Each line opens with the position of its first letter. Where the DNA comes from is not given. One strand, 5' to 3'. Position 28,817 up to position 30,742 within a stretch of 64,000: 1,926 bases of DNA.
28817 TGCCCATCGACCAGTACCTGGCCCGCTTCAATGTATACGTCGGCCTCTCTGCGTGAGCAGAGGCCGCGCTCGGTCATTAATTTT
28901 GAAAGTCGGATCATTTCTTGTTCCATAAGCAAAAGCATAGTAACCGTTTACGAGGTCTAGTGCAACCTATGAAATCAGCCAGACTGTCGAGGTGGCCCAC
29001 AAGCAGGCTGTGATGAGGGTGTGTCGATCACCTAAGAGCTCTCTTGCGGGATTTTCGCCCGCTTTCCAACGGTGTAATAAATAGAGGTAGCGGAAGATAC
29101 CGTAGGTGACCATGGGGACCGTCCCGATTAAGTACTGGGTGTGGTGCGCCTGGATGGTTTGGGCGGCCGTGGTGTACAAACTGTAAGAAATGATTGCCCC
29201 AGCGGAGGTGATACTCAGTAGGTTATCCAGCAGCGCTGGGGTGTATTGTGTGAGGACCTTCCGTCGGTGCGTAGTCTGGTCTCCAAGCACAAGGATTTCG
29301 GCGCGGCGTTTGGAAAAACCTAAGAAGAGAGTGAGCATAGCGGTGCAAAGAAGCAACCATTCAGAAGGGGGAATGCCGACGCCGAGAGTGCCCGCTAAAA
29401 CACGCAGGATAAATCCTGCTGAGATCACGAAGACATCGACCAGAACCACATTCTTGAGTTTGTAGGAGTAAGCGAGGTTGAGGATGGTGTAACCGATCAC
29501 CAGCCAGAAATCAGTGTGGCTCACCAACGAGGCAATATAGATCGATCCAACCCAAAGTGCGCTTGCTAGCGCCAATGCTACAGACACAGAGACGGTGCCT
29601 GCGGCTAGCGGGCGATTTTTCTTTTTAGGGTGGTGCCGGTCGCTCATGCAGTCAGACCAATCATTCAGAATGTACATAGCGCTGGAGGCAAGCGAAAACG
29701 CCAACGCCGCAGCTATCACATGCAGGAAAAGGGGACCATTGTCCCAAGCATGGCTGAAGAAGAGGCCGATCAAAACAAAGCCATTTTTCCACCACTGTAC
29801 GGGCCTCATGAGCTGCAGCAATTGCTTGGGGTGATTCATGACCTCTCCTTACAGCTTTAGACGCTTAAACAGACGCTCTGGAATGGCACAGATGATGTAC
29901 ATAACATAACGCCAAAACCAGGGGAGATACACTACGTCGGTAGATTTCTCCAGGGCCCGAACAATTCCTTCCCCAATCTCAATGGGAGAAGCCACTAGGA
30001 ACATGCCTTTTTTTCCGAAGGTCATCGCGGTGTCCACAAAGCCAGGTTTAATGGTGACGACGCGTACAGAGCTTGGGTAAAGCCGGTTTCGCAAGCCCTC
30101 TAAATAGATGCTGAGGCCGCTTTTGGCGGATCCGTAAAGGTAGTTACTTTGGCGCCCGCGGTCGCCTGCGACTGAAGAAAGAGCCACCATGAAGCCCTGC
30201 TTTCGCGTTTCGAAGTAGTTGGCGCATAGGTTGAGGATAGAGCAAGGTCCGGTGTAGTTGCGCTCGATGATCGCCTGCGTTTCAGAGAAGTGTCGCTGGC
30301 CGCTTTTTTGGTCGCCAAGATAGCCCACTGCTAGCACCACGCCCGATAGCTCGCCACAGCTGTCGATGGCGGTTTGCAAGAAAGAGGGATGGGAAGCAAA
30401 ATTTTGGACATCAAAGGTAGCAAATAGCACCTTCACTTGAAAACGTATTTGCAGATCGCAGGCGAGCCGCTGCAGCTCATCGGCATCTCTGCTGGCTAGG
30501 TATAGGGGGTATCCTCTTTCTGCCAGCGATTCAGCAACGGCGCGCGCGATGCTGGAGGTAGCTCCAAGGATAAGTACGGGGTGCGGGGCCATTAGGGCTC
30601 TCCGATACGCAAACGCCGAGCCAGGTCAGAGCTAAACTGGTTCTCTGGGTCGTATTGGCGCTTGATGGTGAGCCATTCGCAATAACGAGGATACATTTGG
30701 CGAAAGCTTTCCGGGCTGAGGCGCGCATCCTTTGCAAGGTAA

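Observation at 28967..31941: Complete-looking polyprenyl-phospho-D-arabinofuranose donor operon (DprE1-like, DprE2-like, UbiA-type phosphoribosyltransferase) in a Chlamydiae-like genome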

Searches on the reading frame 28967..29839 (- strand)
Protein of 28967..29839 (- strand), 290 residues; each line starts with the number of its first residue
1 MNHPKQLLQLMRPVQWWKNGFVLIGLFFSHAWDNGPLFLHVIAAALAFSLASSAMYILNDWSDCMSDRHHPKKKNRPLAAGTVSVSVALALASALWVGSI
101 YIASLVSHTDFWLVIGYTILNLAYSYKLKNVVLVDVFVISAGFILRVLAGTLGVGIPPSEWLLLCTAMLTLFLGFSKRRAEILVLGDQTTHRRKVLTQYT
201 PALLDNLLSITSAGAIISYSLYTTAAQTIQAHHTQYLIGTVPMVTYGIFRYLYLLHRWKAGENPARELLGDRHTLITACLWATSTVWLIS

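Call 3: search_protein_families(library=pfam, proteins=[window:28967-29839:-])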
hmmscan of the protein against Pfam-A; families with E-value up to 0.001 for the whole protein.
window:28967-29839:- (290 aa): 1 family
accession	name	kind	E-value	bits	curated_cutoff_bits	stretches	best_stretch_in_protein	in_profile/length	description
PF01040.23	UbiA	-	1.6e-22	80.4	34.2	1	21-261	4-238/250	UbiA prenyltransferase family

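Call 4: search_protein_families(library=ncbifam, proteins=[window:28967-29839:-])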
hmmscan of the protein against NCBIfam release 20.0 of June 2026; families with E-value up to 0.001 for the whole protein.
window:28967-29839:- (290 aa): 19 families
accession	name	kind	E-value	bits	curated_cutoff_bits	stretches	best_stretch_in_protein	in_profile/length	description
NF008977.0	PRK12324.1-2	equivalog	1.3e-80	271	234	1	6-287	4-285/297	decaprenyl-phosphate phosphoribosyltransferase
NF008978.0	PRK12324.1-4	equivalog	2.6e-61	207.3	207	1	4-285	32-315/322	decaprenyl-phosphate phosphoribosyltransferase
NF006088.0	PRK08238.1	equivalog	3.9e-55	187.4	351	1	4-284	192-475/482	UbiA family prenyltransferase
NF008976.0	PRK12324.1-1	equivalog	5.3e-44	150.8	474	1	7-283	21-297/306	decaprenyl-phosphate phosphoribosyltransferase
NF009523.0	PRK12884.1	equivalog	8.9e-15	54.6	269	1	8-169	8-166/279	prenyltransferase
TIGR01473.1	cyoE_ctaB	equivalog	2.4e-09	37.4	210.3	1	6-138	2-136/281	heme o synthase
NF009522.0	PRK12883.1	equivalog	1e-08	35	353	1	5-156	4-153/279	geranylgeranylglycerol-phosphate geranylgeranyltransferase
TIGR01474.1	ubiA_proteo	equivalog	4.7e-08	32.9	275.45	1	36-149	38-150/282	4-hydroxybenzoate octaprenyltransferase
NF009521.0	PRK12882.1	equivalog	1e-07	31.5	296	1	5-139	6-137/280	geranylgeranylglycerol-phosphate geranylgeranyltransferase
NF035940.1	prenyl_rel_EboC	equivalog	1.5e-06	27.8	250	1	40-133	36-131/292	UbiA-like protein EboC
NF005742.0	PRK07566.1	equivalog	1.7e-06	27.4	313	1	3-136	27-164/315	chlorophyll synthase ChlG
NF045897.1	SCO3242_trans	equivalog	2.2e-06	27.5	260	1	49-151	37-141/287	SCO3242 family prenyltransferase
NF009516.0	PRK12875.1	equivalog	3e-06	26.5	205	1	7-134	20-152/292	prenyltransferase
TIGR01475.1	ubiA_other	subfamily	7.7e-06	25.6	180.8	1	40-169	37-168/282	UbiA-like polyprenyltransferase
NF003348.0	PRK04375.1-1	equivalog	1.1e-05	25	285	1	5-131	4-131/292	heme o synthase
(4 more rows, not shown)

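Call 26: search_solved_structures(query=window:28967-29839:-, show_alignments=1)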
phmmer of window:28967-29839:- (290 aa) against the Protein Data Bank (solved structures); distinct sequences matched with E-value up to 0.001: 2.
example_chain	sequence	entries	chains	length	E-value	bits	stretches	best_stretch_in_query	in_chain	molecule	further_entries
8j8j_D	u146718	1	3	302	6.6e-30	107.8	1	8-283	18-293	Decaprenyl-phosphate phosphoribosyltransferase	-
8j8k_A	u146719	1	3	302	8.2e-21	77.9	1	8-283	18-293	Decaprenyl-phosphate phosphoribosyltransferase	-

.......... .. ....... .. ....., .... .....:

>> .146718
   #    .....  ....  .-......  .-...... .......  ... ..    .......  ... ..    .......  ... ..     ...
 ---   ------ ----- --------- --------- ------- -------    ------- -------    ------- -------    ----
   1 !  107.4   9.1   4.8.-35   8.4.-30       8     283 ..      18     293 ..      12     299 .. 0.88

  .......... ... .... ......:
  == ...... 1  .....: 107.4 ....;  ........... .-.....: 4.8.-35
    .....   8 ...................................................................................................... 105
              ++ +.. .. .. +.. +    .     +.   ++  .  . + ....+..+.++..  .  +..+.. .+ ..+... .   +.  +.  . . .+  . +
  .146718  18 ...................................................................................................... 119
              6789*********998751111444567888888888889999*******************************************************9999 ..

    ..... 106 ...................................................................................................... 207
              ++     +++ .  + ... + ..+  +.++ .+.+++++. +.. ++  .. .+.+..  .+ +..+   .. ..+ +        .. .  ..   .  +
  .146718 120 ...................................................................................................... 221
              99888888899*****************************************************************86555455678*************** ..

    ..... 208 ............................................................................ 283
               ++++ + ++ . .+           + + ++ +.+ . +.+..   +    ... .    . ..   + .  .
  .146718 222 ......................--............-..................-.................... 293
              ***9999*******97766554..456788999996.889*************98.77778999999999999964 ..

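Call 52: find_related_loci(query=A1, collection=metagenome_contigs, flank=10000)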
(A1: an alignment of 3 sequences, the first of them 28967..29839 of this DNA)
Query A1 (290 aa) in metagenome_contigs; peptide patterns used: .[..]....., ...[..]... (x = any residue, [..] = any of these).
251 stretches matched a pattern; 5 encode a relative of the query (tblastn E <= 1e-3); 5 distinct loci.
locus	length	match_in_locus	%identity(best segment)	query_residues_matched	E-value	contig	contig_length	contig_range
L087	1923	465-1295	43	8-286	9e-69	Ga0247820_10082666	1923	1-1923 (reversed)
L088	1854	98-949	40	4-289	2e-58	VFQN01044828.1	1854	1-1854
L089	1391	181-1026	39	7-290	8e-59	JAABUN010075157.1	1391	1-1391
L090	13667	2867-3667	35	5-271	2e-43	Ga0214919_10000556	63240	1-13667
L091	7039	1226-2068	35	5-284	1e-39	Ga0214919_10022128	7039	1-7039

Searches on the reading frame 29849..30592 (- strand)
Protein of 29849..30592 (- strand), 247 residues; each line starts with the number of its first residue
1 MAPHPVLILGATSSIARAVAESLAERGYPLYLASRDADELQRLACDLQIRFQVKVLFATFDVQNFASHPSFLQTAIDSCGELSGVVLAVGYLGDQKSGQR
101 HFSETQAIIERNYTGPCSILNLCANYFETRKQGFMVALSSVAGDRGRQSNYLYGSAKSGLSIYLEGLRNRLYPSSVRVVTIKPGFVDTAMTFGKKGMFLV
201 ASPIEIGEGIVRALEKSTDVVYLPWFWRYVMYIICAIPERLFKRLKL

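Call 3: search_protein_families(library=pfam, proteins=[window:29849-30592:-])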
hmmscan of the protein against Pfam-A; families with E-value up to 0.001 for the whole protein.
window:29849-30592:- (247 aa): 4 families
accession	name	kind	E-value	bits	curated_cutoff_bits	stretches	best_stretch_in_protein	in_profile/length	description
PF00106.31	adh_short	-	1.2e-31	110.2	26.6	1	6-191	3-187/195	short chain dehydrogenase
PF13561.12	adh_short_C2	-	3.8e-22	79.5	27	1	10-193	1-183/236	Enoyl-(Acyl carrier protein) reductase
PF08659.16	KR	-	1.8e-10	41.4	22.6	1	6-158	3-154/180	KR domain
PF01370.27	Epimerase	-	0.00086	19.2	20.9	0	6-147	1-124/240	NAD dependent epimerase/dehydratase family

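Call 4: search_protein_families(library=ncbifam, proteins=[window:29849-30592:-])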
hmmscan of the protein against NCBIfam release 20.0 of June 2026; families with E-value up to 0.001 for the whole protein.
window:29849-30592:- (247 aa): 166 families (the best 25 are shown)
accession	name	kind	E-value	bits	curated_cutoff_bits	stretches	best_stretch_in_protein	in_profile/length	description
NF005489.0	PRK07102.1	equivalog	5.5e-90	301.2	267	1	5-247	3-243/243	SDR family oxidoreductase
NF053786.1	DcplherypntRedDprE2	equivalog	2.1e-50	171.7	250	1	3-246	8-251/252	decaprenylphospho-beta-D-erythro-pentofuranosid-2-ulose 2-reductase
NF004110.0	PRK05599.1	equivalog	1.9e-39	135.7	362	1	6-245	3-244/246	SDR family oxidoreductase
NF006099.0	PRK08251.1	equivalog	3.1e-33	115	253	1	5-245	6-249/250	SDR family oxidoreductase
NF005437.0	PRK07024.1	equivalog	3.5e-30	105.3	266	1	3-245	4-246/259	SDR family oxidoreductase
NF005878.0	PRK07825.1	subfamily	7.6e-22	77.9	287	1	6-244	12-247/278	short chain dehydrogenase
NF009466.0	PRK12826.1-2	subfamily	2.4e-21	76.4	222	1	5-191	5-192/248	3-oxoacyl-ACP reductase FabG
NF005559.1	PRK07231.1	subfamily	7.5e-21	74.7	215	1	6-191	7-191/249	glucose 1-dehydrogenase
NF047420.2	EF_P_mod_YmfI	equivalog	9.3e-21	74.6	238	1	6-191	2-183/236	elongation factor P 5-aminopentanone reductase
NF005594.0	PRK07326.1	equivalog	6.2e-20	71.7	271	1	6-191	9-191/237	SDR family oxidoreductase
NF004825.0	PRK06181.1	equivalog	1.9e-19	70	215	1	6-192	9-197/268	SDR family oxidoreductase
NF005672.0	PRK07454.1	equivalog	3.7e-19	68.9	234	1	6-190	9-192/241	SDR family oxidoreductase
TIGR01830.1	3oxo_ACP_reduc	equivalog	1.9e-18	67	297.75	1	6-191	1-186/239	3-oxoacyl-[acyl-carrier-protein] reductase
NF004198.0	PRK05653.1-3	equivalog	2.6e-18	66.4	296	1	6-192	10-195/248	3-oxoacyl-ACP reductase FabG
NF038213.1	SDR_TniO_fam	equivalog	3.1e-18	66.1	300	1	7-188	6-194/249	SDR family oxidoreductase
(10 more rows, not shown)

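Call 27: search_solved_structures(query=window:29849-30592:-, show_alignments=1, max_evalue=1e-10)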
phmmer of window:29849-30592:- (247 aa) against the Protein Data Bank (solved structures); distinct sequences matched with E-value up to 1e-10: 8.
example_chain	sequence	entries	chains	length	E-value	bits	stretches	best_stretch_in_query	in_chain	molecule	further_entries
21gq_C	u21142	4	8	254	9.3e-29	103.4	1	3-246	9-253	Decaprenylphosphoryl-2-keto-beta-D-erythro-pentose reductase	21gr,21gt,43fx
3rku_A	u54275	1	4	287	8.3e-13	51.2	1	2-191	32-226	Oxidoreductase YMR226C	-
2ehd_A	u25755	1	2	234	1.1e-11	47.6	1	5-216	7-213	Oxidoreductase, short-chain dehydrogenase/reductase family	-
2jah_A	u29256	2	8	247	1.4e-11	47.3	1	6-190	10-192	CLAVULANIC ACID DEHYDROGENASE | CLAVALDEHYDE DEHYDROGENASE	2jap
7caw_A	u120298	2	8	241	2.7e-11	46.3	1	5-192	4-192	3-oxoacyl-ACP reductase FabG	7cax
6nrp_A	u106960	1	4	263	3.4e-11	46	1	5-192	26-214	3-oxoacyl-ACP reductase FabG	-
8x89_A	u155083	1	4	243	5.4e-11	45.3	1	6-192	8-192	3-oxoacyl-[acyl-carrier-protein] reductase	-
2nwq_A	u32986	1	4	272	8.1e-11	44.7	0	6-191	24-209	Probable short-chain dehydrogenase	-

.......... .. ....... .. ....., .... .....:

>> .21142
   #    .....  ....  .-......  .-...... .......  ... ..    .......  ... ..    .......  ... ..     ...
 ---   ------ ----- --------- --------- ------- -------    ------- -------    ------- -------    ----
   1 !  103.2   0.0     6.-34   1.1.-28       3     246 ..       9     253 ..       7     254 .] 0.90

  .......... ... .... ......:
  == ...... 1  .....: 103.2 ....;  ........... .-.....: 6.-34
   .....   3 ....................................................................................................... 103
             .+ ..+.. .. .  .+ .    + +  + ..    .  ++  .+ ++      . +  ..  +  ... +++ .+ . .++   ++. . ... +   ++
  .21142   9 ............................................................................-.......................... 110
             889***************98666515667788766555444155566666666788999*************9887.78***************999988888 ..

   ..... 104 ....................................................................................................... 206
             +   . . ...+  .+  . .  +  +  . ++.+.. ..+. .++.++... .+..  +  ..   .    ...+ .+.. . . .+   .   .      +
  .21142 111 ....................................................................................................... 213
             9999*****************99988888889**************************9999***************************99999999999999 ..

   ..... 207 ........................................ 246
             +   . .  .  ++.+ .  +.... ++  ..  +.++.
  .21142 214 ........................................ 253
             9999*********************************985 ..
